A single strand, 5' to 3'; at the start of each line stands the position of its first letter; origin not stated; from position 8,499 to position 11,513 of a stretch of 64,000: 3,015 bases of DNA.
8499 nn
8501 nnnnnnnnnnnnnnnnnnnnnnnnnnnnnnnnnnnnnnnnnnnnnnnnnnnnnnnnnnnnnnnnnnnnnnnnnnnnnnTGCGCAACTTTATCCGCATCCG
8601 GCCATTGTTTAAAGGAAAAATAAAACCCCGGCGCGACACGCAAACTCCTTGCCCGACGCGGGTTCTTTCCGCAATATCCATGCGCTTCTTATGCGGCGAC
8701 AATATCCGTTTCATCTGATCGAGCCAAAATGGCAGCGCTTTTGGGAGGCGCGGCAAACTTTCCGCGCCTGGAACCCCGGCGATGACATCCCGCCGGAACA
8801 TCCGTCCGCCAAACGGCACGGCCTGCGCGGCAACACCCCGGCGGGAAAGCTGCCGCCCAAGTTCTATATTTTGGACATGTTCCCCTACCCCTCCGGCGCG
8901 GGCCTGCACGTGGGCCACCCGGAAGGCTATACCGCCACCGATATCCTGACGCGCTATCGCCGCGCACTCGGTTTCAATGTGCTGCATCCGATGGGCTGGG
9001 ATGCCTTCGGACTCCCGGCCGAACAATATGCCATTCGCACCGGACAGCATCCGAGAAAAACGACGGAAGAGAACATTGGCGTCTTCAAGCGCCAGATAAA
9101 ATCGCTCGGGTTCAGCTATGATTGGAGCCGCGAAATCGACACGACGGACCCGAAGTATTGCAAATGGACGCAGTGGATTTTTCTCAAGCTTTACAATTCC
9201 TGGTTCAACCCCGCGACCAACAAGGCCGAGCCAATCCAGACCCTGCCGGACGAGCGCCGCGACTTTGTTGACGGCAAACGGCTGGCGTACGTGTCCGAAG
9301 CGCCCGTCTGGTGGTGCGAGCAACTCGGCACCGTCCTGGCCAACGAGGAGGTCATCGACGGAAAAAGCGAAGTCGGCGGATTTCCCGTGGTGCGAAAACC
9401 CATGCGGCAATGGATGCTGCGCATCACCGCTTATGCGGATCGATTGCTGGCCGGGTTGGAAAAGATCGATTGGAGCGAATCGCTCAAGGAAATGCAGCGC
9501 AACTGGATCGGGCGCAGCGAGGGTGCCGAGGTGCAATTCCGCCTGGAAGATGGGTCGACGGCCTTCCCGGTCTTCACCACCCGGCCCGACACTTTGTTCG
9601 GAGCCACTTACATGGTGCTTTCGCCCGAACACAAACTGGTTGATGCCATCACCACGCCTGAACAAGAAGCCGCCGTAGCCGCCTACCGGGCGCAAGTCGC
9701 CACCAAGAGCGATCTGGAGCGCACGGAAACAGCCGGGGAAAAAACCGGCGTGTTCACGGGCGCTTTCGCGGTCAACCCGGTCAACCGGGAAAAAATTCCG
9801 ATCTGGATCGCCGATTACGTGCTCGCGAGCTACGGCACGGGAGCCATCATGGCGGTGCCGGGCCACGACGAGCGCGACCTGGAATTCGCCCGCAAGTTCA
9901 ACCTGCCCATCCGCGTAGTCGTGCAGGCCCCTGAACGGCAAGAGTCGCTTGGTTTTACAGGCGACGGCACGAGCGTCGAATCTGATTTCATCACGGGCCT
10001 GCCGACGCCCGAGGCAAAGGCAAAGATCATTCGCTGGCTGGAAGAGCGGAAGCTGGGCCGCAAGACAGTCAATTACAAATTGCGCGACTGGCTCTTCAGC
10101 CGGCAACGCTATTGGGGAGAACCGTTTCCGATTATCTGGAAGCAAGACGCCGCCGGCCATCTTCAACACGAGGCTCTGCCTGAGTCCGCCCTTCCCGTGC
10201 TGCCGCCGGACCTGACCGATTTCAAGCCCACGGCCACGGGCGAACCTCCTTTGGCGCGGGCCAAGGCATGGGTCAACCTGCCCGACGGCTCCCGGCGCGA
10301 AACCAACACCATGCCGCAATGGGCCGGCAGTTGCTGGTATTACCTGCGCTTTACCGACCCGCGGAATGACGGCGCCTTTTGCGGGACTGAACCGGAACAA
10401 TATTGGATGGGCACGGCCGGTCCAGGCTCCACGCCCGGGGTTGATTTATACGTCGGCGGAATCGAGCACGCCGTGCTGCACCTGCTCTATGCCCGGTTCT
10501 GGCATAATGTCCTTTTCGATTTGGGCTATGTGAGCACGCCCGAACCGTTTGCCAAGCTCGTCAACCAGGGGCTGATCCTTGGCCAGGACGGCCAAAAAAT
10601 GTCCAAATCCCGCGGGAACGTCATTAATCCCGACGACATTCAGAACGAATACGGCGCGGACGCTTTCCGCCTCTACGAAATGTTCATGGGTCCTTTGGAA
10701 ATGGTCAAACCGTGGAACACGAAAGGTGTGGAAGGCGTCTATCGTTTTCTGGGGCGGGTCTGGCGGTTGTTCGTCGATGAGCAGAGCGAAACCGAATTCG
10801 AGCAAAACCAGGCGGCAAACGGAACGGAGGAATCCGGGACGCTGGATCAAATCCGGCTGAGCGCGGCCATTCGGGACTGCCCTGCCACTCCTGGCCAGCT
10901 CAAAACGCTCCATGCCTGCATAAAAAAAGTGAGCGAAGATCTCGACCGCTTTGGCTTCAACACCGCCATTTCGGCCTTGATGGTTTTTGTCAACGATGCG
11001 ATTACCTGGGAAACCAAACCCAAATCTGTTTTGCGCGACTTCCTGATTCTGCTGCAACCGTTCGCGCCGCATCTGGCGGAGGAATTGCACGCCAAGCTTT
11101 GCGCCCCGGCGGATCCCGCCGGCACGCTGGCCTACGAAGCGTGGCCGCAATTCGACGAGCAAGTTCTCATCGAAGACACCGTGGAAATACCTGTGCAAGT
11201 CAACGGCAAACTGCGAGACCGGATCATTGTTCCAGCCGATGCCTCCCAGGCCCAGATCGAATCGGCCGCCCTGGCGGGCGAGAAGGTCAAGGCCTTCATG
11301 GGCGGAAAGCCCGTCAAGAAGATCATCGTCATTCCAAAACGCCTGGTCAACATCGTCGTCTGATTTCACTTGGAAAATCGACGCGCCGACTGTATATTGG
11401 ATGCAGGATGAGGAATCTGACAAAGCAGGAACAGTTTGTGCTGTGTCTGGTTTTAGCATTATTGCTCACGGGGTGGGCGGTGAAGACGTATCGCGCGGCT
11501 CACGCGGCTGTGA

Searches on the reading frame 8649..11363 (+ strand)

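Call 24: search_protein_families(library=pfam, proteins=[window:8649-11363:+], max_evalue=0.001)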
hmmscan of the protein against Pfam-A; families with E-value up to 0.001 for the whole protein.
window:8649-11363:+ (904 aa): 4 families
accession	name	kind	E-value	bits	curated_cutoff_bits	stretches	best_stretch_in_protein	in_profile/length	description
PF13603.12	tRNA-synt_1_2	-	1.7e-65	220.4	25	1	284-465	1-185/185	Leucyl-tRNA synthetase, editing domain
PF00133.28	tRNA-synt_1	-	6.6e-37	127.7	22.7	2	616-676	340-401/414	tRNA synthetases class I (I, L, M and V)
PF09334.17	tRNA-synt_1g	-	7.7e-24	84.6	20.1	2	77-288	6-219/391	tRNA synthetases class I (M)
PF08264.19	Anticodon_1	-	3.5e-17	63.1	25.1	1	751-866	5-143/148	Anticodon-binding domain of tRNA ligase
